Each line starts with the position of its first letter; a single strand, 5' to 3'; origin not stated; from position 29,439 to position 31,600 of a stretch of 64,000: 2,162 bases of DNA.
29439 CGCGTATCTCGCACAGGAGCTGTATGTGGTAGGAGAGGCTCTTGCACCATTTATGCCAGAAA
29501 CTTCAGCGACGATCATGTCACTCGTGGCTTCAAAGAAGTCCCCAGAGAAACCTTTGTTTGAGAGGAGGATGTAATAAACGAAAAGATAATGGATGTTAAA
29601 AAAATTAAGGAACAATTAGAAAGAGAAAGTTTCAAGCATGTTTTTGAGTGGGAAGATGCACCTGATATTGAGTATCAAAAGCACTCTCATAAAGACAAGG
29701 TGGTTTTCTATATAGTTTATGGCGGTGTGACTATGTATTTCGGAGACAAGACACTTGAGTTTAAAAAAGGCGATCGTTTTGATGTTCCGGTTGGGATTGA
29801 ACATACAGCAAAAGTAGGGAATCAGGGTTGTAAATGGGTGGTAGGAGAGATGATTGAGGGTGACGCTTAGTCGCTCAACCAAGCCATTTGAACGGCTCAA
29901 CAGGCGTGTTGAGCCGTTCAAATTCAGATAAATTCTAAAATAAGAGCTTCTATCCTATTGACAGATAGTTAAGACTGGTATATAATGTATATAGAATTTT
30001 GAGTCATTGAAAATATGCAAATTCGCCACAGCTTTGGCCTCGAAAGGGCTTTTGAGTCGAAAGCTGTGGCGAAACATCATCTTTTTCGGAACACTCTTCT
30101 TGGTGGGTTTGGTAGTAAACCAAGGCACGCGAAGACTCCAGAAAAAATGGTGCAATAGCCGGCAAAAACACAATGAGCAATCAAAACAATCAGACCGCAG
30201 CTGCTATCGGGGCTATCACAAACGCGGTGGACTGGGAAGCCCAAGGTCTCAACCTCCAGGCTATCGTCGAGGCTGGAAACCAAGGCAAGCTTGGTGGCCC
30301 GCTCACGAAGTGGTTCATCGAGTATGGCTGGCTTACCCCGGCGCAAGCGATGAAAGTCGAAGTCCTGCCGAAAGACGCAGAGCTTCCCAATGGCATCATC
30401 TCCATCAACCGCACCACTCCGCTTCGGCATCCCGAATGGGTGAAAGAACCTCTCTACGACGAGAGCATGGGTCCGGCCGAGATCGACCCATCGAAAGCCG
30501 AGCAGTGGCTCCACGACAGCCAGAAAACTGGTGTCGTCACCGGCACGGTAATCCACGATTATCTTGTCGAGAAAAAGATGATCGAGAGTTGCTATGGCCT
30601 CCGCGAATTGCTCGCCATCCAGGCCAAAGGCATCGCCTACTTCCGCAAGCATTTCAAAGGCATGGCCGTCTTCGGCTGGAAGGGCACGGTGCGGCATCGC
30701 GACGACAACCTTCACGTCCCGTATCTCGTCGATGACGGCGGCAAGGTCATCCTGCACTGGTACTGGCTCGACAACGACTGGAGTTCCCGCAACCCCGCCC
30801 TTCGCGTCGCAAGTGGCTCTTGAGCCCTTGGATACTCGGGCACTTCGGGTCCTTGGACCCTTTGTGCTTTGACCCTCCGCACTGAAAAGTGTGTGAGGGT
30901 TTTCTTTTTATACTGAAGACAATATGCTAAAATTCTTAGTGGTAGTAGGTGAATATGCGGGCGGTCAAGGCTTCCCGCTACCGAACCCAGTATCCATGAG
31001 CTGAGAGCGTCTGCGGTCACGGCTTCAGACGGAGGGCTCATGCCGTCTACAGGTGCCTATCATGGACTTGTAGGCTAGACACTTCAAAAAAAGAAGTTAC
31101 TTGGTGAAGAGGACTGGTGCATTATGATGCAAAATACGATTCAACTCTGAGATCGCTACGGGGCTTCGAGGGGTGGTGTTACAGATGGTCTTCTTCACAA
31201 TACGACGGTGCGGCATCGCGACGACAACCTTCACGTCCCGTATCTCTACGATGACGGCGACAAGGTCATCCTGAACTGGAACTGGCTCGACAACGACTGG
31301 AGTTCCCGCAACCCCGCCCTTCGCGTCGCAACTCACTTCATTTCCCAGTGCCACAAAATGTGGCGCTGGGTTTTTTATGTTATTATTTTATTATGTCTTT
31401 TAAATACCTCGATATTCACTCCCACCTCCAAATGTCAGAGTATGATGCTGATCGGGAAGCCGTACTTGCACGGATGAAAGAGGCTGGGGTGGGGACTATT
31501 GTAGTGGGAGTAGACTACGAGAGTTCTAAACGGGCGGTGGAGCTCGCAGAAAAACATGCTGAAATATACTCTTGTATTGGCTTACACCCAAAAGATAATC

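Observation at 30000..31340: GC-rich 1.3-kb islet bounded by 127-bp direct repeats between cupin and tatD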

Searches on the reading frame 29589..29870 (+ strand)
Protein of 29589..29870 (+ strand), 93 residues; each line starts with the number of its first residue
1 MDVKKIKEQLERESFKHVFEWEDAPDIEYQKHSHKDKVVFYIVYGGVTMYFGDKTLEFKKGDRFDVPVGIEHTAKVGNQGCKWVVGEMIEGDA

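Call 11: search_protein_families(library=pfam, proteins=[window:29589-29870:+], max_evalue=0.01)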
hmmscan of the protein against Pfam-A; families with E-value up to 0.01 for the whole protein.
window:29589-29870:+ (93 aa): 5 families
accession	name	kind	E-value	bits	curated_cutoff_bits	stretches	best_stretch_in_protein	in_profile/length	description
PF07883.17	Cupin_2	-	3.3e-06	27.1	27.2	1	28-84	10-67/70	Cupin domain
PF11699.14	CENP-C_C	-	3.3e-05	24.5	29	1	29-72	26-69/85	Mif2/CENP-C like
PF02311.25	AraC_binding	-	7.2e-05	23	21.1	1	23-79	10-66/135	AraC-like ligand binding domain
PF05899.18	Cupin_3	-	9.3e-05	22.5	23.5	1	39-77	28-67/74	EutQ-like cupin domain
PF16867.11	DMSP_lyase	-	0.0032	17.7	27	1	24-79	103-158/162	Dimethlysulfonioproprionate lyase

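Call 96: find_encoding_contigs(protein=window:29589-29870:+, flank=4000, max_places=10)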
Protein window:29589-29870:+ (93 aa): 7 contigs read that carry it; 4 places shown.
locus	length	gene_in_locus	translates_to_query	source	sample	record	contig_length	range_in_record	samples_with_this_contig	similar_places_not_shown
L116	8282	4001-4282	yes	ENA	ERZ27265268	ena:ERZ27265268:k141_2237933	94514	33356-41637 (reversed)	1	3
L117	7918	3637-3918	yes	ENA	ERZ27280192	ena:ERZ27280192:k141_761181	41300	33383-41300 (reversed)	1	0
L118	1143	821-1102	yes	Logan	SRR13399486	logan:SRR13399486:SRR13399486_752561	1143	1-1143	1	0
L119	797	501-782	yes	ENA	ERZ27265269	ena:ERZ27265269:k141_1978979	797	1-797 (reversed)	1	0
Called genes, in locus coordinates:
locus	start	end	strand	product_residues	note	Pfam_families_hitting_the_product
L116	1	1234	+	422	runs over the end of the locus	PF00675:Peptidase_M16, PF05193:Peptidase_M16_C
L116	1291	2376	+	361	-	PF01594:AI-2E_transport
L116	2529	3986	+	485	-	PF00133:tRNA-synt_1 (weak), PF01406:tRNA-synt_1e (weak), PF09334:tRNA-synt_1g, PF00133:tRNA-synt_1, PF19303:Anticodon_3 (weak)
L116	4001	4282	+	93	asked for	PF07883:Cupin_2 (weak)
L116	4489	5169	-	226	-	-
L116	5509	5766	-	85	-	-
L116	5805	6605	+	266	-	PF01026:TatD_DNase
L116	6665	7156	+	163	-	PF01250:Ribosomal_S6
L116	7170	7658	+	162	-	PF00436:SSB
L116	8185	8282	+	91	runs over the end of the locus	-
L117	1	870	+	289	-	?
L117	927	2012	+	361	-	PF01594:AI-2E_transport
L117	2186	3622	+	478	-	PF00133:tRNA-synt_1 (weak), PF01406:tRNA-synt_1e (weak), PF09334:tRNA-synt_1g, PF00133:tRNA-synt_1, PF19303:Anticodon_3 (weak)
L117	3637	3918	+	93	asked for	PF07883:Cupin_2 (weak)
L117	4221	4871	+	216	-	-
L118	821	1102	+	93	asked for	PF07883:Cupin_2 (weak)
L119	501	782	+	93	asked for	PF07883:Cupin_2 (weak)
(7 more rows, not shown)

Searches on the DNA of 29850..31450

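Call 5: search_rna_families(source=window, start=29850, end=31450, threshold=evalue, max_evalue=10, show_alignments=3)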
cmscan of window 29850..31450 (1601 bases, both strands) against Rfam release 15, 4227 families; matches with E-value up to 10: 14.
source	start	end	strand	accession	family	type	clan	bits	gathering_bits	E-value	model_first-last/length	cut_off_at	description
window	29886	29923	-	RF00643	MIR171_1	Gene; miRNA;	CL00099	21.6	48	0.49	14-86/101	no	MIR171_1 microRNA precursor family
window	29948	30073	+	RF04342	Plastid-psbA-1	Cis-reg;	CL00153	21.1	54.3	8.2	1-114/114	no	Plastid-psbA-1 3UTR RNA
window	30021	30073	-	RF03402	mir-957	Gene; miRNA;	-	20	66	0.37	1-77/77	no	mir-957 microRNA precursor family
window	30008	30082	+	RF04137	MIR834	Gene; miRNA;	-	19.8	200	0.16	1-181/181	no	MIR834 microRNA precursor family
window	29885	29924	-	RF04070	MIR6440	Gene; miRNA;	-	19.1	95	1.9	1-108/108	no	MIR6440 microRNA precursor family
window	29952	29997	+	RF02926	DUF2693-FD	Gene; sRNA;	-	16.9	44.5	2.1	1-49/49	no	DUF2693-FD RNA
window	30275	30337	+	RF03972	mir-3150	Gene; miRNA;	-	16.8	100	9.6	1-80/80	no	mir-3150 microRNA precursor family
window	30020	30074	-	RF00648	MIR396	Gene; miRNA;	-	16.6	80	5.5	1-118/118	no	MIR396 microRNA precursor family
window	29887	29922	-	RF04267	mir-362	Gene; miRNA;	-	16.5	80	2.9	1-65/65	no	mir-362 microRNA precursor family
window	29941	30024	+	RF01005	MIR530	Gene; miRNA;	-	16.2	85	7.1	40-135/172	no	MIR530 microRNA precursor family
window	30947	31033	+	RF02036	IMES-3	Gene;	-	16.1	55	4.5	1-149/149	no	IMES-3 RNA motif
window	30011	30084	+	RF00984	mir-576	Gene; miRNA;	-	15.6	99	8.3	1-90/90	no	mir-576 microRNA precursor family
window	30968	31026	-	RF01679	P36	Gene; sRNA;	-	15.4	36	5.4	1-61/61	no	Pseudomonas sRNA P36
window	30564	30673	+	RF01872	MEG3_2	Gene; lncRNA;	-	14.3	60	8.6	1-105/105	no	Maternally expressed 3 conserved region 2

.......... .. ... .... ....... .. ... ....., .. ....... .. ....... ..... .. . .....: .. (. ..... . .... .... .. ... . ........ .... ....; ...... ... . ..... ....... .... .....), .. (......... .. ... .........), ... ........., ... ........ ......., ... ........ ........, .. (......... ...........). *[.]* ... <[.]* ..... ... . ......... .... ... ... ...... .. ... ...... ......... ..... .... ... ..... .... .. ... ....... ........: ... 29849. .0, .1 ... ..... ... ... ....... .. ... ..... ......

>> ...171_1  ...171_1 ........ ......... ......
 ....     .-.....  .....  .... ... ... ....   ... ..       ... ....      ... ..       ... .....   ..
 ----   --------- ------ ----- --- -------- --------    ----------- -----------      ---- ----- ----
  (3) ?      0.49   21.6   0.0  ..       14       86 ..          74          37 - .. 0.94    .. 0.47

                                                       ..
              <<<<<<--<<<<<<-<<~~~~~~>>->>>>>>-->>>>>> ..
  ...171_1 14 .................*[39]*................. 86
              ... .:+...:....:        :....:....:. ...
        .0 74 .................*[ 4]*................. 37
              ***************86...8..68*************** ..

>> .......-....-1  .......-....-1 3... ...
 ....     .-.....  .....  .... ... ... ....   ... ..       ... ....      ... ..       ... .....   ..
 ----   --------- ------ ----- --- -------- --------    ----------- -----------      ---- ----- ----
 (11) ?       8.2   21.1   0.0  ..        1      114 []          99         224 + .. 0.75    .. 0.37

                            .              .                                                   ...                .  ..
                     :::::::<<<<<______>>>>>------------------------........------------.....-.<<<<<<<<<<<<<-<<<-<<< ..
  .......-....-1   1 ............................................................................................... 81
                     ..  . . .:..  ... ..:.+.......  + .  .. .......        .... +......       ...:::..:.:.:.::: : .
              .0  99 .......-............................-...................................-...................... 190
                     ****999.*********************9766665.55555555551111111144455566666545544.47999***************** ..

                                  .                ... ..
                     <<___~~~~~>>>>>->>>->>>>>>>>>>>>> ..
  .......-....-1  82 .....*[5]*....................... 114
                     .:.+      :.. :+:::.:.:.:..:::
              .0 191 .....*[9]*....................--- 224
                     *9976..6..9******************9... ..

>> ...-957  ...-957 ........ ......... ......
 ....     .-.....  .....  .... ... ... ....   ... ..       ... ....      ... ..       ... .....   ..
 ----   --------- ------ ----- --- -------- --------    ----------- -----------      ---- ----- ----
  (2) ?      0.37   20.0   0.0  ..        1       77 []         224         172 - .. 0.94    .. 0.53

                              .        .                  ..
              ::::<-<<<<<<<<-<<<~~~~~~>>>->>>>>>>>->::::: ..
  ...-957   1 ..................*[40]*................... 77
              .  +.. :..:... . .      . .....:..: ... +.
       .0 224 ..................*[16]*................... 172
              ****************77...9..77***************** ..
